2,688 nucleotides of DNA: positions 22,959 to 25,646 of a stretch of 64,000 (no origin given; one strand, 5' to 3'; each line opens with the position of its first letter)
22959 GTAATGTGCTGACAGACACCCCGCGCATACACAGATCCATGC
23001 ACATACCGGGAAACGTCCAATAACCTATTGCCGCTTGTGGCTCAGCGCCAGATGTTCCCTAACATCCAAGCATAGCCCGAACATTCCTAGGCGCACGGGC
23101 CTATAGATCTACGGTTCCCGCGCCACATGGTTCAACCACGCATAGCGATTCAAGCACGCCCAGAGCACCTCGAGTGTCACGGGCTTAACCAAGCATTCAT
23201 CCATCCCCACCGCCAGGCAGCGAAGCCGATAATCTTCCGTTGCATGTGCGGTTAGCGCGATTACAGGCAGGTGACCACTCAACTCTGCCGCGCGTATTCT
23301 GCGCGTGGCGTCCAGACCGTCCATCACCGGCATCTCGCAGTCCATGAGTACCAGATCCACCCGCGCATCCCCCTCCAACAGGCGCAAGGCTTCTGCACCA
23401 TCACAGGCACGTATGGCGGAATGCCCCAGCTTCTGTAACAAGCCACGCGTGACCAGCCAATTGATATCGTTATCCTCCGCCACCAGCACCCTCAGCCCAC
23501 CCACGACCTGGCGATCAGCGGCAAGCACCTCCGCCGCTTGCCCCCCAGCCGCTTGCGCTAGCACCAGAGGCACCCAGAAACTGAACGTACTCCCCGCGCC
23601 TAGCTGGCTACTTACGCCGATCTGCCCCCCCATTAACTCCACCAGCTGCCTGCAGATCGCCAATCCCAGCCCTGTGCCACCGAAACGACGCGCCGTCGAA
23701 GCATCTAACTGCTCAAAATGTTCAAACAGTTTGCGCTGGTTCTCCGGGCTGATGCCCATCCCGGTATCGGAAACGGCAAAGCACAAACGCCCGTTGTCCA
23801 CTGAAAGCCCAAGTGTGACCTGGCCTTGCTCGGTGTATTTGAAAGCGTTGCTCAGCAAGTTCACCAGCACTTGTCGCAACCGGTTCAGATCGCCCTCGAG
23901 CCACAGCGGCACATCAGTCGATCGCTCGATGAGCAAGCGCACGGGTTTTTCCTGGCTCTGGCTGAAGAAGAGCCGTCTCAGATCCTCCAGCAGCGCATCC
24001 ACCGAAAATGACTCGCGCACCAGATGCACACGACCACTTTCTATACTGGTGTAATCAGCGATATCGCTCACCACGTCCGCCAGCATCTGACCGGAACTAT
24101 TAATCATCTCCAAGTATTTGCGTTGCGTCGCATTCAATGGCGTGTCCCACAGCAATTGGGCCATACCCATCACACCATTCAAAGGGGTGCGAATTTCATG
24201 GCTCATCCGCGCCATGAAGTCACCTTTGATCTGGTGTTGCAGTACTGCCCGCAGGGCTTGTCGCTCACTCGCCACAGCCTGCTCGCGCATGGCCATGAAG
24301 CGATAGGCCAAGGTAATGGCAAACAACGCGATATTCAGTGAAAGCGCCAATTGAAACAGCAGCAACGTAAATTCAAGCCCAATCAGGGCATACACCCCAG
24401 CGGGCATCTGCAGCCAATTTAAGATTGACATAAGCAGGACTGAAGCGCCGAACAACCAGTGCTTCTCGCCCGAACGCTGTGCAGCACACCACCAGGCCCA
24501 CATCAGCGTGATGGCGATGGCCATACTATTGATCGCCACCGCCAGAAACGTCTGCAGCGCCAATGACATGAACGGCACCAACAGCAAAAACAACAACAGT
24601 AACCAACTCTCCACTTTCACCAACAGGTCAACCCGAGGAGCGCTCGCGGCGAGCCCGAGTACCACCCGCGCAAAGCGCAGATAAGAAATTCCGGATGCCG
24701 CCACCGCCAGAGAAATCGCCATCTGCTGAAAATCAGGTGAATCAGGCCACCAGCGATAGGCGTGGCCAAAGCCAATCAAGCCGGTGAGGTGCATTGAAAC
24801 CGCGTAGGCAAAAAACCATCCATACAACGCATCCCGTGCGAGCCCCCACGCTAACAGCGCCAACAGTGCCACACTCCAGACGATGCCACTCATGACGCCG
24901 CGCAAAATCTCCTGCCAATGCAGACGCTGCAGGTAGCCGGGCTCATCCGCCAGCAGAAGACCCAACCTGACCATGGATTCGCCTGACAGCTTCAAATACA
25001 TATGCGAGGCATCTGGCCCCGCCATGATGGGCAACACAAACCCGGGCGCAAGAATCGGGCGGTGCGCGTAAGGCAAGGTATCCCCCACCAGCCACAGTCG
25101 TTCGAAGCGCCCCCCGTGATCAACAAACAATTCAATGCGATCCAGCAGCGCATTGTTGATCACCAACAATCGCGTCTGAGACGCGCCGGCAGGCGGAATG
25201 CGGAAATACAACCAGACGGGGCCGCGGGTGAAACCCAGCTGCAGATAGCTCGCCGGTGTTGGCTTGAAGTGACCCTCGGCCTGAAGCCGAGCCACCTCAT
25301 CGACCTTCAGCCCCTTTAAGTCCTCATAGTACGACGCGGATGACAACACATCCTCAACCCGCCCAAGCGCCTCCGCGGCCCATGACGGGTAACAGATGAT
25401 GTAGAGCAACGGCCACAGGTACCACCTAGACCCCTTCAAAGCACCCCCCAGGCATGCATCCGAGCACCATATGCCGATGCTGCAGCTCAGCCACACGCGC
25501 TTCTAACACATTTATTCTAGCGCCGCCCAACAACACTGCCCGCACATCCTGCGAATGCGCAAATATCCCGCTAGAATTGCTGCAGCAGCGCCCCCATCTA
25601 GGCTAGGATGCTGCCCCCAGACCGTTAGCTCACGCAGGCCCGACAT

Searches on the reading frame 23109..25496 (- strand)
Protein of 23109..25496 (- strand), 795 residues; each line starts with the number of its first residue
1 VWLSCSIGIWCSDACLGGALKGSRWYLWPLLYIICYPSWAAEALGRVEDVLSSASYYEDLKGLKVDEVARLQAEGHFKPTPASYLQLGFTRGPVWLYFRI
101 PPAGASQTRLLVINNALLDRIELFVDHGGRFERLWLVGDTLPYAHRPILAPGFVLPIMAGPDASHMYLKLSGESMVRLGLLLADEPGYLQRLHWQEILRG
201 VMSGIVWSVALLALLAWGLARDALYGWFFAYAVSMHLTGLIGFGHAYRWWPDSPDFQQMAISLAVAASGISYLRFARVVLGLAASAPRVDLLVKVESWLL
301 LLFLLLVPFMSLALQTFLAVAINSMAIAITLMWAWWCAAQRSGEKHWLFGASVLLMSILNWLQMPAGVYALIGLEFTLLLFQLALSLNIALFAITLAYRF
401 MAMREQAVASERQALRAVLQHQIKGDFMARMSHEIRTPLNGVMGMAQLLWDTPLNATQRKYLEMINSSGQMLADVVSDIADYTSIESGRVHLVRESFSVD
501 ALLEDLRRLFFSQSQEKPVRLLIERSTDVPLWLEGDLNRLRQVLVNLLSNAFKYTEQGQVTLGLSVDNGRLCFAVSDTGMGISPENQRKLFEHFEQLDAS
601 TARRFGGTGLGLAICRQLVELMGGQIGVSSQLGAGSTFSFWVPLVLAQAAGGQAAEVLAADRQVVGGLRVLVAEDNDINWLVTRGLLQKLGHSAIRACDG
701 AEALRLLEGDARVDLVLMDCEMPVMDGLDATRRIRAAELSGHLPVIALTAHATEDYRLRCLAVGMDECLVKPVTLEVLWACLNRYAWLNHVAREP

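Call 44: search_protein_families(library=ncbifam, proteins=[window:23109-25496:-], max_evalue=1e-10)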
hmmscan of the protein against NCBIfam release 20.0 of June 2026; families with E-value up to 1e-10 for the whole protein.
window:23109-25496:- (795 aa): 79 families (the best 25 are shown)
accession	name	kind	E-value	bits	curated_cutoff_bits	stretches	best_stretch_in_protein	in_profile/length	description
TIGR02956.1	TMAO_torS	equivalog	6.7e-114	381.9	676.5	1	422-785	462-819/967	TMAO reductase system sensor histidine kinase/response regulator TorS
NF008318.0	PRK11107.1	equivalog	5.2e-94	316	890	2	416-653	285-527/920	two-component sensor histidine kinase BarA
NF041947.1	LuxQ_Vibrio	equivalog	6.5e-91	305.5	1200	1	418-785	466-838/843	quorum-sensing autoinducer 2 sensor kinase/phosphatase LuxQ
NF008302.0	PRK11091.1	equivalog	5.8e-87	292.6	838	1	422-786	281-643/779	aerobic respiration two-component sensor histidine kinase ArcB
NF008099.0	PRK10841.1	equivalog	4.4e-83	279.6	920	2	420-655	466-701/949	two-component system sensor histidine kinase RcsC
NF011874.0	PRK15347.1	equivalog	5.1e-83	279.6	852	2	407-648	383-618/921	two component system sensor kinase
NF008543.0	PRK11466.1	equivalog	4e-73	246.7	982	1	408-786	427-798/914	TMAO reductase system sensor histidine kinase/response regulator TorS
NF045901.1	HisKinLetSLeg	equivalog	1.5e-70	238.3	1650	2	422-643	291-517/906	two-component system sensor histidine kinase LetS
NF038297.2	hybrid_HK_HrmK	equivalog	2.6e-68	231.2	725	1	406-785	219-607/607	hybrid histidine kinase/response regulator HrmK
NF007420.1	PRK09959.1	equivalog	1.2e-54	185.4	1995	1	411-792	699-1080/1197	acid-sensing system histidine kinase EvgS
NF046044.1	PnpS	equivalog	3.2e-53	181.1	400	1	422-642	168-389/390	two-component system histidine kinase PnpS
NF041832.1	near_NosP_CTERM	subfamily_domain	2.6e-51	174.8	400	1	424-775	7-359/370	NahK/ErcS family hybrid sensor histidine kinase/response regulator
TIGR02966.1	phoR_proteo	equivalog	7.2e-48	163.3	334.2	1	417-640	107-331/333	phosphate regulon sensor histidine kinase PhoR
NF047465.1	hybrid_HK_LvrA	exception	1.6e-45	155.4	1200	1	420-646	198-424/819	hybrid histidine kinase/response regulator LvrA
NF041880.1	EPS_EpsF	equivalog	6.4e-43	147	900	2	421-641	271-490/492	response regulator EpsF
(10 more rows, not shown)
